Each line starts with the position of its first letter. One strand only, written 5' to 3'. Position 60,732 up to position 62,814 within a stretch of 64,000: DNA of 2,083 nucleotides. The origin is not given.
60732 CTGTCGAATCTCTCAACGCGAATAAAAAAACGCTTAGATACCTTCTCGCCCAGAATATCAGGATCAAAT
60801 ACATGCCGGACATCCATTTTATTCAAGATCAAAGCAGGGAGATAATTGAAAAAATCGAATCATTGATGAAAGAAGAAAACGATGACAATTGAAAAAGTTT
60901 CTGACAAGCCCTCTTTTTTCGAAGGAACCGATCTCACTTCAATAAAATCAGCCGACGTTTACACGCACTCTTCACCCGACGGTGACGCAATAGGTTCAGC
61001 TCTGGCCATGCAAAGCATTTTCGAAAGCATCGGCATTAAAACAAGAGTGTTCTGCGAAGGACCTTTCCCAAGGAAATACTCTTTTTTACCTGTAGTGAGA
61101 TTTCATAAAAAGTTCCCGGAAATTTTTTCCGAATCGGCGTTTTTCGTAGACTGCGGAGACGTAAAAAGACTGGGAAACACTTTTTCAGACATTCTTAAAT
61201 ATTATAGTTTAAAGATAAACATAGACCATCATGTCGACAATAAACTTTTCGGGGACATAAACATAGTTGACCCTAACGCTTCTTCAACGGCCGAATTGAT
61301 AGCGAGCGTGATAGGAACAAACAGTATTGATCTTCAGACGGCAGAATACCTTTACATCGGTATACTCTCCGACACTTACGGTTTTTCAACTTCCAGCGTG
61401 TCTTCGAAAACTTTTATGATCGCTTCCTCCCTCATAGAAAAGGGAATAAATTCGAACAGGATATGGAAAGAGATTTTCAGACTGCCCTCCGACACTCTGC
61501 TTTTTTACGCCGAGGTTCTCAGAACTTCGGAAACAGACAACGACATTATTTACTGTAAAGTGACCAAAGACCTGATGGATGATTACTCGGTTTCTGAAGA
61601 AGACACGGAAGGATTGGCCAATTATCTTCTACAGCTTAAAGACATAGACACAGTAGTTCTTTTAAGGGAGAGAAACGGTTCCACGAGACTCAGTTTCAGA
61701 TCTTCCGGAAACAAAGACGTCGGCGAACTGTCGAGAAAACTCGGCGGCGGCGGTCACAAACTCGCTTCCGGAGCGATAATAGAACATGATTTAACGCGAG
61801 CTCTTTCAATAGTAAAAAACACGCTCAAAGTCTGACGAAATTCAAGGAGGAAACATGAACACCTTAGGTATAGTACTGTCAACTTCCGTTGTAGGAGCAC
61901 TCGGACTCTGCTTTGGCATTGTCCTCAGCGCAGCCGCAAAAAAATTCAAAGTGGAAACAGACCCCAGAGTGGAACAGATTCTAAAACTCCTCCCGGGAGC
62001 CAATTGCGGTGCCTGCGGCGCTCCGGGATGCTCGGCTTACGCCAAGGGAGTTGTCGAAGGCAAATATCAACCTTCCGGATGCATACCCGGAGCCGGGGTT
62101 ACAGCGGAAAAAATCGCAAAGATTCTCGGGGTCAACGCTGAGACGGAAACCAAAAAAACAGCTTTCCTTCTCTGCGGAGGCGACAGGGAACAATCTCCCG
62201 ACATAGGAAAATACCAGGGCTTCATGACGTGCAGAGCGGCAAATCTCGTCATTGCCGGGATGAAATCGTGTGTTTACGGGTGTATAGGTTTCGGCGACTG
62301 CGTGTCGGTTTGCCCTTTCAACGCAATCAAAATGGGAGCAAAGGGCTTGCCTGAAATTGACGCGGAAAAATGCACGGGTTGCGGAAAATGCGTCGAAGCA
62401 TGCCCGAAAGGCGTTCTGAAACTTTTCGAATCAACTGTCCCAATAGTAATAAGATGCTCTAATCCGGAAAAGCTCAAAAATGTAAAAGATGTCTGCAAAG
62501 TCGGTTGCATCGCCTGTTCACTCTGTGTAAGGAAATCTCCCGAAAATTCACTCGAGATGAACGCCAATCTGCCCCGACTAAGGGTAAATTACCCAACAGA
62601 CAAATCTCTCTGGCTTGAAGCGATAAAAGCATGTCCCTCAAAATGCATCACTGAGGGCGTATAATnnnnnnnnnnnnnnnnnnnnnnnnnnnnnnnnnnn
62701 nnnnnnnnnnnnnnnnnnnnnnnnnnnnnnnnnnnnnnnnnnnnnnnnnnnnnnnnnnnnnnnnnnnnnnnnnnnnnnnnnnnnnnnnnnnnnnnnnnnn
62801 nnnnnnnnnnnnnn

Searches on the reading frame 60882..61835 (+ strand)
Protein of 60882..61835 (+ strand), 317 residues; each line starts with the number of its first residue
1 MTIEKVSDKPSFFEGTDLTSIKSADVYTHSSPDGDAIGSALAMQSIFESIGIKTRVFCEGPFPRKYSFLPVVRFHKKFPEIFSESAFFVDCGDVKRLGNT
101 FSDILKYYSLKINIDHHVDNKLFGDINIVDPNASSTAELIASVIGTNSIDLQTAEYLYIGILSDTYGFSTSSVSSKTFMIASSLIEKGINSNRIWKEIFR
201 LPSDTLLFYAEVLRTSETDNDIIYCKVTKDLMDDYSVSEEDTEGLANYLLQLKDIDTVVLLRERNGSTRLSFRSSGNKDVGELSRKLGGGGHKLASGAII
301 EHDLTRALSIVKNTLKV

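Call 3: search_protein_families(library=pfam, proteins=[window:60882-61835:+], max_evalue=0.01)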
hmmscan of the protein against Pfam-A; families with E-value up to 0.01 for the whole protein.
window:60882-61835:+ (317 aa): 2 families
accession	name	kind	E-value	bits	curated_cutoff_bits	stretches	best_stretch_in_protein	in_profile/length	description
PF01368.27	DHH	-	1.6e-14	54.7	28.1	1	26-161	4-125/125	DHH family, N-terminal domain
PF02272.25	DHHA1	-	6.2e-11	43.1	25.9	1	224-316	6-101/102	DHHA1 domain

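Call 4: search_protein_families(library=ncbifam, proteins=[window:60882-61835:+], max_evalue=0.01)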
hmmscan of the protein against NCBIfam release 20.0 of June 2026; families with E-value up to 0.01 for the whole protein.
window:60882-61835:+ (317 aa): 5 families
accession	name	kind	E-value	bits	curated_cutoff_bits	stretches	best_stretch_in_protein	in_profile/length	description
NF053633.1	OlncasPapPhNrnA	equivalog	4.4e-33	114.6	350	1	26-302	21-300/317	bifunctional oligoribonuclease/PAP phosphatase NrnA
NF011110.0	PRK14538.1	equivalog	1.1e-11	43.6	707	1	105-316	466-679/838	putative bifunctional signaling protein/50S ribosomal protein L9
NF041569.1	A-tRNAntase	equivalog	7.7e-10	37.7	1440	1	87-315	69-301/880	A-adding tRNA nucleotidyltransferase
NF003877.0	PRK05427.1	equivalog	1.3e-07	31.4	283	1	26-204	6-189/308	manganese-dependent inorganic pyrophosphatase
NF006263.0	PRK08410.1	equivalog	0.0017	17.8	389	1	119-187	48-114/311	D-2-hydroxyacid dehydrogenase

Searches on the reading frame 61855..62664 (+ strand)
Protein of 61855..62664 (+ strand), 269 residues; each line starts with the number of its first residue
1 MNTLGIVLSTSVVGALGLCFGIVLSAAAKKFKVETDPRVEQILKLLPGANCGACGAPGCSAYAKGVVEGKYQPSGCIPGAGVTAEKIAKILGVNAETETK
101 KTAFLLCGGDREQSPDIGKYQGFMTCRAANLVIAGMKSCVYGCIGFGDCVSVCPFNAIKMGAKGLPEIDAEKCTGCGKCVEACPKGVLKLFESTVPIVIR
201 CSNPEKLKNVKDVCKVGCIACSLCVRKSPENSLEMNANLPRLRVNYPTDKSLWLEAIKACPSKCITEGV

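Call 3: search_protein_families(library=pfam, proteins=[window:61855-62664:+], max_evalue=0.01)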
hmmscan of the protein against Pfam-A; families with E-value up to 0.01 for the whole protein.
window:61855-62664:+ (269 aa): 15 families
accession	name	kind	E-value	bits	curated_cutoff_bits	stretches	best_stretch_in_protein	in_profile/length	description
PF04060.18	FeS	-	1.9e-12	47.1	23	1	46-78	1-33/33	Putative Fe-S cluster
PF13187.11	Fer4_9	-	2.9e-10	40.5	27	2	143-187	2-51/52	4Fe-4S dicluster domain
PF00037.32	Fer4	-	8.4e-10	38.5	21.1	1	166-188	1-23/24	4Fe-4S binding domain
PF12838.12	Fer4_7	-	1e-09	39.1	27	1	143-187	2-52/52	4Fe-4S dicluster domain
PF13237.11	Fer4_10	-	2.6e-09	37.3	25.5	2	143-184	9-53/53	4Fe-4S dicluster domain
PF12837.12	Fer4_6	-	1.1e-08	35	25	1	166-188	2-24/24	4Fe-4S binding domain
PF14697.11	Fer4_21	-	4e-08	33.7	35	1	143-187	8-56/59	4Fe-4S dicluster domain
PF12797.12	Fer4_2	-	2e-07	30.9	24.5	1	166-184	3-21/22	4Fe-4S binding domain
PF13370.11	Fer4_13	-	7e-07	30.3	24.5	1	217-266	5-57/58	4Fe-4S single cluster domain of Ferredoxin I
PF25160.1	LdpA_Fe-S-bd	-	3.6e-06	27.1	27.6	1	149-189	9-44/49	LdpA Fe-S cluster-binding domain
PF12798.12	Fer4_3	-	7.3e-05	23.7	27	1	173-186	1-14/15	4Fe-4S binding domain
PF13459.11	Fer4_15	-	0.00027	22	22.4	1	167-185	2-20/66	4Fe-4S single cluster domain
PF12800.12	Fer4_4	-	0.00049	20.7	24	1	171-186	2-17/17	4Fe-4S binding domain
PF13484.11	Fer4_16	-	0.0025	19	30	0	172-227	1-62/66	4Fe-4S double cluster binding domain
PF13183.11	Fer4_8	-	0.0045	17.9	27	1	169-187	50-68/68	4Fe-4S dicluster domain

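Call 4: search_protein_families(library=ncbifam, proteins=[window:61855-62664:+], max_evalue=0.01)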
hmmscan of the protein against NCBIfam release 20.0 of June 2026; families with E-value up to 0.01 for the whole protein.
window:61855-62664:+ (269 aa): 80 families (the best 25 are shown)
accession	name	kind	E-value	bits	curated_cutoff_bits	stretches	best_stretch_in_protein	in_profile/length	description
NF005503.0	PRK07118.1-2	equivalog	4.6e-67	226.3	252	1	7-239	3-235/292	RnfABCDGE type electron transport complex subunit B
NF041836.1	rnfB_Methano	equivalog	2.4e-59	200.9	445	1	6-265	7-262/265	Rnf electron transport complex subunit RnfB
NF005505.0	PRK07118.1-4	equivalog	5.5e-58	196.5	378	1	6-265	7-262/265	Fe-S cluster domain-containing protein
NF005504.0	PRK07118.1-3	equivalog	4.6e-57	193.6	437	1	6-267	4-267/293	Fe-S cluster domain-containing protein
NF005506.0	PRK07118.1-5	equivalog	1.1e-52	179.3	388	1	9-263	9-260/279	Fe-S cluster domain-containing protein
TIGR01944.1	rnfB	subfamily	1.7e-30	106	68.7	2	7-98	5-95/190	RnfABCDGE type electron transport complex subunit B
NF003475.0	PRK05113.1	equivalog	8.8e-29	100.7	203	2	6-99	4-96/190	electron transport complex subunit RsxB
NF006446.0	PRK08764.1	equivalog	6.4e-18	65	220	2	37-97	7-67/139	Rnf electron transport complex subunit RnfB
NF005415.0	PRK06991.1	equivalog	5.9e-12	45.8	281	2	39-94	8-63/284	electron transport complex subunit RsxB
NF041715.1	arsenate_red_ArrB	equivalog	2.3e-09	37.1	450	1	148-192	64-108/233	arsenate respiratory reductase iron-sulfur subunit ArrB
TIGR00402.1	napF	equivalog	1.9e-08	34.4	102.2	1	142-189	36-85/149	ferredoxin-type protein NapF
TIGR04105.1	FeFe_hydrog_B1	subfamily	4.7e-08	32.1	450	1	141-233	114-205/462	monomeric [FeFe] hydrogenase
NF058577.1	FdxA_fam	equivalog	5e-08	33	65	1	143-186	9-51/52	4Fe-4S ferredoxin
NF038196.1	ferrodoxin_EFR1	subfamily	7.3e-08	32.7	75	1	142-190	185-231/242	EFR1 family ferrodoxin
TIGR02179.1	PorD_KorD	subfamily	1.1e-07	31.8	60.05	1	143-192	27-76/78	2-oxoacid:acceptor oxidoreductase, delta subunit, pyruvate/2-ketoisovalerate family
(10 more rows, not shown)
